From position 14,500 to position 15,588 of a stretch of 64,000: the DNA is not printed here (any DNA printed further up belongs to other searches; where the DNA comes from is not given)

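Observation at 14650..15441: DEDD 3'-5' exonuclease fused to a WYL-like sensor domain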

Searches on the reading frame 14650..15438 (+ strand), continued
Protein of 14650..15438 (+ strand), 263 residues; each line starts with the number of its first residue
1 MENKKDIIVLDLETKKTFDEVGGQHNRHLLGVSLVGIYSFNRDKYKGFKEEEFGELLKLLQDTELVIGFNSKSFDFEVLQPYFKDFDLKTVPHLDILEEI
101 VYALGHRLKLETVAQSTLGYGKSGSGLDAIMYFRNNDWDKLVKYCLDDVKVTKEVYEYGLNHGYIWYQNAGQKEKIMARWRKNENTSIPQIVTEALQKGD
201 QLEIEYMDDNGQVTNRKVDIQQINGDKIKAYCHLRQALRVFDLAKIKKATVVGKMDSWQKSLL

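Call 30: fold_search(model_id=the predicted structure, library=pdb)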
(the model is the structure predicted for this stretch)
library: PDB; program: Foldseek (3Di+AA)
matches with E <= 10: 1566; with E <= 0.001: 124
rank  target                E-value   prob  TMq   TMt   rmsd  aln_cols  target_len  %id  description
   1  6sj9_B                3.1e-06  1.00  0.26  0.11  13.1       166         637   22  Proteasome accessory factor B/C (PafBC) of Arthrobacter aurescens (released 2019-10-16)
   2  6sj9_A                3.3e-06  1.00  0.25  0.11  13.0       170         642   21  Proteasome accessory factor B/C (PafBC) of Arthrobacter aurescens (released 2019-10-16)
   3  1c0m_B                3.7e-06  0.99  0.18  0.21  16.5       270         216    8  CRYSTAL STRUCTURE OF RSV TWO-DOMAIN INTEGRASE (released 2000-03-01)
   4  7tb5                  7.9e-06  1.00  0.26  0.25  15.6       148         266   17  Structure of P. aeruginosa PA17 CapW (released 2022-01-19)
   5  4fw1_B                7.9e-06  0.98  0.18  0.21  16.8       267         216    9  Crystal structure of two-domain RSV INTEGRASE covalently linked with DNA (released 2013-05-15)
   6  7t8k_B                9.5e-06  1.00  0.25  0.24  16.6       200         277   16  BrxR from Acinetobacter BREX type I phage restriction system bound to DNA (released 2022-05-18)
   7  6rwl_B                1.6e-05  0.98  0.19  0.20  18.7       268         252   11  SIVrcm intasome (released 2020-02-05)
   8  7jn3_B                2.0e-05  0.97  0.20  0.24  17.6       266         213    8  Cryo-EM structure of Rous sarcoma virus cleaved synaptic complex (CSC) with HIV-1 integrase strand transfer inhibitor  (released 2021-03-17)
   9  6rwo_B                2.6e-05  0.98  0.20  0.21  18.1       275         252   10  SIVrcm intasome (Q148H/G140S) in complex with bictegravir (released 2020-02-05)
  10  1c1a_A                2.6e-05  0.95  0.20  0.23  16.0       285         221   10  CRYSTAL STRUCTURE OF RSV TWO-DOMAIN INTEGRASE (released 2000-03-01)
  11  5ejk_F                2.6e-05  0.93  0.17  0.18  17.6       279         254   10  Crystal structure of the Rous sarcoma virus intasome (released 2016-02-17)
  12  4fw2_B                2.8e-05  0.96  0.18  0.22  16.6       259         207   10  Crystal structure of RSV three-domain integrase with disordered N-terminal domain (released 2013-05-15)
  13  5ejk_C                3.1e-05  0.95  0.19  0.19  16.1       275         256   11  Crystal structure of the Rous sarcoma virus intasome (released 2016-02-17)
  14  7t8k_A                3.3e-05  1.00  0.25  0.24  16.9       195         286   16  BrxR from Acinetobacter BREX type I phage restriction system bound to DNA (released 2022-05-18)
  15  7jn3_G                3.3e-05  0.91  0.17  0.20  15.1       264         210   11  Cryo-EM structure of Rous sarcoma virus cleaved synaptic complex (CSC) with HIV-1 integrase strand transfer inhibitor  (released 2021-03-17)
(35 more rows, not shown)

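Call 33: search_solved_structures(query=A1, max_evalue=1, show_alignments=4)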
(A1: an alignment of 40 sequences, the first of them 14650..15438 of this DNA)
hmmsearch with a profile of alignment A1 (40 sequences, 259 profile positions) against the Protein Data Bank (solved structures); distinct sequences matched with E-value up to 1: 7.
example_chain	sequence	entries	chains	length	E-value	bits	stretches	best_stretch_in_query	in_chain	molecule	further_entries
6sj9_A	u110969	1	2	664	0.00052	22.8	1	186-251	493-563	Proteasome accessory factor B/C (PafBC)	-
1q8i_A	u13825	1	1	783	0.011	18.5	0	41-85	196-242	DNA polymerase II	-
7tb5_A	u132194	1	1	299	0.017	17.8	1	220-252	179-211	WYL domain-containing protein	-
8bnv_A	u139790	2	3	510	0.048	16.3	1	186-248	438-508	AAA family ATPase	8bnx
7p5x_AX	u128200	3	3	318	0.056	16.1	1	185-247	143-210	PafC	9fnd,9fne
3k57_A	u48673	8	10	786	0.057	16.1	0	41-85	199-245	DNA polymerase II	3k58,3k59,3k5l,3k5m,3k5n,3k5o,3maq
8bns_A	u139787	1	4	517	0.16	14.6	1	186-248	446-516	AAA ATPase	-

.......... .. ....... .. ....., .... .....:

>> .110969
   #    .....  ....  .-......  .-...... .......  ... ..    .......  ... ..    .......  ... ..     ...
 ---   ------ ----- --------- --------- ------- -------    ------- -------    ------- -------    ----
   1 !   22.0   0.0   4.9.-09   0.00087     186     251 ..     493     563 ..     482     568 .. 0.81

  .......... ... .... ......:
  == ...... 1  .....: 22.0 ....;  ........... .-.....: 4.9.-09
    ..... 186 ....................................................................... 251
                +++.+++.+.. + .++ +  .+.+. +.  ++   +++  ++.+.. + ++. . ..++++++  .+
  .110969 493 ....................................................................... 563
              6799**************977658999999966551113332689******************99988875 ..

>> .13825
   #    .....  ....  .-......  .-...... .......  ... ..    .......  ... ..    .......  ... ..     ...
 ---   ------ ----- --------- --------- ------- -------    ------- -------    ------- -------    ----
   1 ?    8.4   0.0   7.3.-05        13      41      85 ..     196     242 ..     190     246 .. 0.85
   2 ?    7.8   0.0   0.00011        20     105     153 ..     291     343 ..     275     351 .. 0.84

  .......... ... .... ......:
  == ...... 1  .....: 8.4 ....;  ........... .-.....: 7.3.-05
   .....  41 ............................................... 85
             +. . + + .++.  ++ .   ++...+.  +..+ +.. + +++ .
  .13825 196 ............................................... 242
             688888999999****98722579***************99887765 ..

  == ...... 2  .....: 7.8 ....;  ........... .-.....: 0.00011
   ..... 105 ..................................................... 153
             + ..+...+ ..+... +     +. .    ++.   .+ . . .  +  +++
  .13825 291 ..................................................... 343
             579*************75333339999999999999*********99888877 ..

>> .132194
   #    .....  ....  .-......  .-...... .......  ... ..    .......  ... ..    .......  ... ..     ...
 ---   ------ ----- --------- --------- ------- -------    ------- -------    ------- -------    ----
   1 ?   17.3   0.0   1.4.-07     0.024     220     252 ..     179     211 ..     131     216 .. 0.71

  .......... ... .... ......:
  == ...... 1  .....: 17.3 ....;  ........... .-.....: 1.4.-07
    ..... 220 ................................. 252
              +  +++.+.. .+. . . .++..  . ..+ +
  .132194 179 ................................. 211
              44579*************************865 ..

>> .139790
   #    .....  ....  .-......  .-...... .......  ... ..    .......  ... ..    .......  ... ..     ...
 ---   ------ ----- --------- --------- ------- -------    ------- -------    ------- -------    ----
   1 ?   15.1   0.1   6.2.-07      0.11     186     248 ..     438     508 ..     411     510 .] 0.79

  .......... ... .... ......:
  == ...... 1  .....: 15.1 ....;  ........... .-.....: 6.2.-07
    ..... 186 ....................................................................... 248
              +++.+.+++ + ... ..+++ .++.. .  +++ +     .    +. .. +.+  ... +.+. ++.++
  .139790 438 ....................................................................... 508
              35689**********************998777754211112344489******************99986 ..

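Call 36: search_protein_families(library=pfam, proteins=[L053:3212-4015:+, L005:5559-5987:+, L026:5545-5985:+, L036:5537-5995:+, L037:5678-6019:+, L043:5434-5778:+, L021:3002-5974:+, L042:5111-5923:+, L049:4501-5628:+, L066:4583-5959:+], max_evalue=0.001)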
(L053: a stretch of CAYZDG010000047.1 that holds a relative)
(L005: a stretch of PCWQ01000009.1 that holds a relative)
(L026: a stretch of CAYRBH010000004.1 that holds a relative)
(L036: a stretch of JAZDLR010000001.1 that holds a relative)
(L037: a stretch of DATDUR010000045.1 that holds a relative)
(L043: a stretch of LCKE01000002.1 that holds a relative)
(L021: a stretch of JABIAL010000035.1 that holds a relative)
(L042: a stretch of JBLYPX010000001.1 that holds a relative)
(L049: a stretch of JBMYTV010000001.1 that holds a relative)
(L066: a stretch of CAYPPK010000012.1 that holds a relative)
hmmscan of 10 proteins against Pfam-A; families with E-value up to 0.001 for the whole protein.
L053:3212-4015:+ (268 aa): 0 families

L005:5559-5987:+ (143 aa): 1 family
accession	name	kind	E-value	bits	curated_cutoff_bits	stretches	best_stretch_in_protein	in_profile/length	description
PF03091.20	CutA1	-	9.1e-15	54.7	22.4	1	47-140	4-98/99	CutA1 divalent ion tolerance protein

L026:5545-5985:+ (147 aa): 1 family
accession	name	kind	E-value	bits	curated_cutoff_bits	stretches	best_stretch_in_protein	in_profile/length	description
PF01243.27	PNPOx_N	-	6.7e-05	23.7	28.1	1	7-100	2-87/120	Pyridoxamine 5'-phosphate oxidase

L036:5537-5995:+ (153 aa): 1 family
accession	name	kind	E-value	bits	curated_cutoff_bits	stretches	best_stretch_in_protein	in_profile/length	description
PF00293.34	NUDIX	-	3.8e-14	53.3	21.1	1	15-131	4-122/134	NUDIX domain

L037:5678-6019:+ (114 aa): 1 family
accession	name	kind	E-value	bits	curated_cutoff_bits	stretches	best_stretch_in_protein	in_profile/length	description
PF01687.23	Flavokinase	-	1.8e-24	86.8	19.6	1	2-110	6-123/124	Riboflavin kinase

L043:5434-5778:+ (115 aa): 1 family
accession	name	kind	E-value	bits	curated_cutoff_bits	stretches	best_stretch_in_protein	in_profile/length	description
PF01687.23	Flavokinase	-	3e-22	79.6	19.6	1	2-111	6-124/124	Riboflavin kinase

L021:3002-5974:+ (991 aa): 3 families
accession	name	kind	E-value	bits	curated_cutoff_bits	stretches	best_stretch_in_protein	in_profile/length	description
PF13948.11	DUF4215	-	5e-23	81.6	27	3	710-739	19-47/47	Domain of unknown function (DUF4215)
PF09492.16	Pec_lyase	-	1.2e-12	48.2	22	1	329-476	40-180/292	Pectic acid lyase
PF06662.19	C5-epim_C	-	0.00047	20.1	23.3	0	475-507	26-58/188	D-glucuronyl C5-epimerase C-terminus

L042:5111-5923:+ (271 aa): 0 families

L049:4501-5628:+ (376 aa): 1 family
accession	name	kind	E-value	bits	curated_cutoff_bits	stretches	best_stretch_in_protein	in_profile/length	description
PF01180.27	DHO_dh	-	2e-67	227.9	27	1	62-358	1-291/291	Dihydroorotate dehydrogenase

L066:4583-5959:+ (459 aa): 13 families
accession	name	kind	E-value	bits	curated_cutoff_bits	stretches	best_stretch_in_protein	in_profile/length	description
PF02643.20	DUF192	-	4.4e-24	84.9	27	1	44-152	3-96/96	Uncharacterized ACR, COG1430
PF00326.27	Peptidase_S9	-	2.3e-22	80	22.6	1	254-456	6-211/213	Prolyl oligopeptidase family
PF12146.15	Hydrolase_4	-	1.7e-18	67.3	27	2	257-347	26-112/239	Serine aminopeptidase, S33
PF01738.24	DLH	-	1.5e-12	48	21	1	257-439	36-191/217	Dienelactone hydrolase family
PF00561.26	Abhydrolase_1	-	1.5e-11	44.9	25.8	1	231-344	1-102/245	alpha/beta hydrolase fold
PF07859.19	Abhydrolase_3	-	1e-09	38.9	25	1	282-437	41-209/210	alpha/beta hydrolase fold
PF20434.5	BD-FAE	-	6e-09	36.2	26.8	1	372-417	170-215/215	BD-FAE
PF02129.25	Peptidase_S15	-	2.9e-08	34.1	23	1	251-354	46-138/262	X-Pro dipeptidyl-peptidase (S15 family)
PF12697.13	Abhydrolase_6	-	4e-08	34.6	26.3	1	259-360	24-94/217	Alpha/beta hydrolase family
PF05448.18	AXE1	-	8e-08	31.9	21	1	261-437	126-306/321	Acetyl xylan esterase (AXE1)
PF02230.22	Abhydrolase_2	-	2.5e-07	31.2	23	1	390-436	155-201/217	Phospholipase/Carboxylesterase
PF12740.14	PETase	-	2.4e-06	27.6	28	1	308-348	121-161/263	PET hydrolase-like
PF03583.20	LIP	-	8.3e-06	25.8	23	0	260-334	24-93/286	Secretory lipase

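Call 65: search_dna_similar(query=window:14650-15438:+, collection=phages, mode=protein, max_evalue=0.001, max_rows=12)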
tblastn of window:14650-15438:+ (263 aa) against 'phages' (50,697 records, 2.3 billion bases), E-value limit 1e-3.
Records with a match: 4; places in all: 4; records where one place covers at least 80% of the query: 0.
Best place of each record, by identity: <60% 4.
By first word of the organism name: Yersinia 2; Paenibacillus 2.
By host as written in the record: Yersinia enterocolitica 2; Paenibacillus larvae 2.
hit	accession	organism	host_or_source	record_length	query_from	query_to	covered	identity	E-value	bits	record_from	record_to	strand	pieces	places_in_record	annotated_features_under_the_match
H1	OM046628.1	Yersinia phage vB_YenM_201.16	Yersinia enterocolitica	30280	202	252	19%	45.1%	3e-6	54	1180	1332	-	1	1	hypothetical protein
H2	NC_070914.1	Yersinia phage vB_YenM_201.16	Yersinia enterocolitica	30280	202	252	19%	45.1%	3e-6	54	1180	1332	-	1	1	hypothetical protein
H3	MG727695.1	Paenibacillus phage BN12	Paenibacillus larvae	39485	199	254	21%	39.3%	1e-4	49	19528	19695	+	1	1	putative DNA binding transcriptional regulator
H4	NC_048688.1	Paenibacillus phage BN12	Paenibacillus larvae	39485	199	254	21%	39.3%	1e-4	49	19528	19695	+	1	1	putative DNA binding transcriptional regulator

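Call 66: search_dna_similar(query=window:14650-15438:+, collection=plasmids, mode=protein, max_evalue=0.001, max_rows=12)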
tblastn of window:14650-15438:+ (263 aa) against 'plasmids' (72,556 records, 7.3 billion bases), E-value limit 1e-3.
Records with a match: 1; places in all: 1; records where one place covers at least 80% of the query: 0.
Best place of each record, by identity: <60% 1.
By first word of the organism name: Picosynechococcus 1.
By predicted mobility (MOB-suite, as given by PLSDB): mobilizable 1.
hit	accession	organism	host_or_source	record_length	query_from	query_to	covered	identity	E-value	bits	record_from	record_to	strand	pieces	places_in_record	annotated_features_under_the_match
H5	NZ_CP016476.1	Picosynechococcus sp. PCC 7003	cell culture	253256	66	157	35%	29.5%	5e-4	49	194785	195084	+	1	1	hypothetical protein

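Call 70: search_protein_families(library=pfam, proteins=[P0134, P0215, P0180, P0192, P0177, P0198, P0204, P0207, P0238, P0246], max_evalue=0.001)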
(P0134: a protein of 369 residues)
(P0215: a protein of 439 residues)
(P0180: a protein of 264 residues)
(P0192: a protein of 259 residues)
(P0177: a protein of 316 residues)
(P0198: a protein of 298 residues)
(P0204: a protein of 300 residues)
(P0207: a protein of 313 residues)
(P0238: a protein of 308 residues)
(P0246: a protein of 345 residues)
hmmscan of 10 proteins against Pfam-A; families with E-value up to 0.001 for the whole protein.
P0134 (369 aa): 2 families
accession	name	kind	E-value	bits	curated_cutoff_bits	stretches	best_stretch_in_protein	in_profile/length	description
PF13482.12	RNase_H_2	-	2.4e-07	31.3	22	1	31-154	16-160/165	RNase_H superfamily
PF13280.12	WYL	-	5.7e-07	29.9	21.8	1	289-353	5-69/70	WYL domain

P0215 (439 aa): 2 families
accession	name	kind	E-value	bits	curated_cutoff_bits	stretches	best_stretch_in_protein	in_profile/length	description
PF04587.20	ADP_PFK_GK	-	6e-44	150.8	27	1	130-430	136-428/430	ADP-specific Phosphofructokinase/Glucokinase conserved region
PF13482.12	RNase_H_2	-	4.5e-05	23.9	22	1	30-115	18-114/165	RNase_H superfamily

P0180 (264 aa): 2 families
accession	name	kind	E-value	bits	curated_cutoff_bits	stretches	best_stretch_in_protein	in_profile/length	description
PF13482.12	RNase_H_2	-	3.1e-06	27.7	22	1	38-157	33-162/165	RNase_H superfamily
PF10108.15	DNA_pol_B_exo2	-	0.00027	21.1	24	0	95-156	107-170/213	Predicted 3'-5' exonuclease related to the exonuclease domain of PolB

P0192 (259 aa): 1 family
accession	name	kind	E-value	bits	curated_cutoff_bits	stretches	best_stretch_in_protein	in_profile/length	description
PF13482.12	RNase_H_2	-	5.8e-09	36.5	22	1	23-140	11-143/165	RNase_H superfamily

P0177 (316 aa): 1 family
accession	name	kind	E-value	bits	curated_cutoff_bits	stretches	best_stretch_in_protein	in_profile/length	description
PF13482.12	RNase_H_2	-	7.8e-06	26.4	22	1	166-276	36-161/165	RNase_H superfamily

P0198 (298 aa): 3 families
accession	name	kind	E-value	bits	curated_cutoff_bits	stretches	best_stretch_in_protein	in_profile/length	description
PF13482.12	RNase_H_2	-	2.8e-07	31.1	22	1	140-265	20-163/165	RNase_H superfamily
PF01612.26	DNA_pol_A_exo1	-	8.5e-05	22.9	23.6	1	173-264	78-166/173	3'-5' exonuclease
PF10108.15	DNA_pol_B_exo2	-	0.00096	19.3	24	0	206-259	110-166/213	Predicted 3'-5' exonuclease related to the exonuclease domain of PolB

P0204 (300 aa): 2 families
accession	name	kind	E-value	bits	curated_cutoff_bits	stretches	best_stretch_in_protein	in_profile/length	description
PF13482.12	RNase_H_2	-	8e-06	26.3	22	1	129-275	2-161/165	RNase_H superfamily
PF10108.15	DNA_pol_B_exo2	-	0.00017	21.8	24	1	202-275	97-170/213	Predicted 3'-5' exonuclease related to the exonuclease domain of PolB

P0207 (313 aa): 2 families
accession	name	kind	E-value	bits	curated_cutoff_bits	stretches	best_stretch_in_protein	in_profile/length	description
PF13482.12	RNase_H_2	-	2e-07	31.6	22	1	125-272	1-161/165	RNase_H superfamily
PF01612.26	DNA_pol_A_exo1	-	0.00078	19.7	23.6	0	182-273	78-166/173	3'-5' exonuclease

P0238 (308 aa): 0 families

P0246 (345 aa): 3 families
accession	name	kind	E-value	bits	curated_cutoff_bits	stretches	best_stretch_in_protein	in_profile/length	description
PF09369.15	MZB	-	1.1e-21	77.8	24.2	1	37-116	1-80/80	MrfA Zn-binding domain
PF13482.12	RNase_H_2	-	6.2e-07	29.9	22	1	206-322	26-161/165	RNase_H superfamily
PF10108.15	DNA_pol_B_exo2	-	0.00096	19.3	24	0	272-323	119-171/213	Predicted 3'-5' exonuclease related to the exonuclease domain of PolB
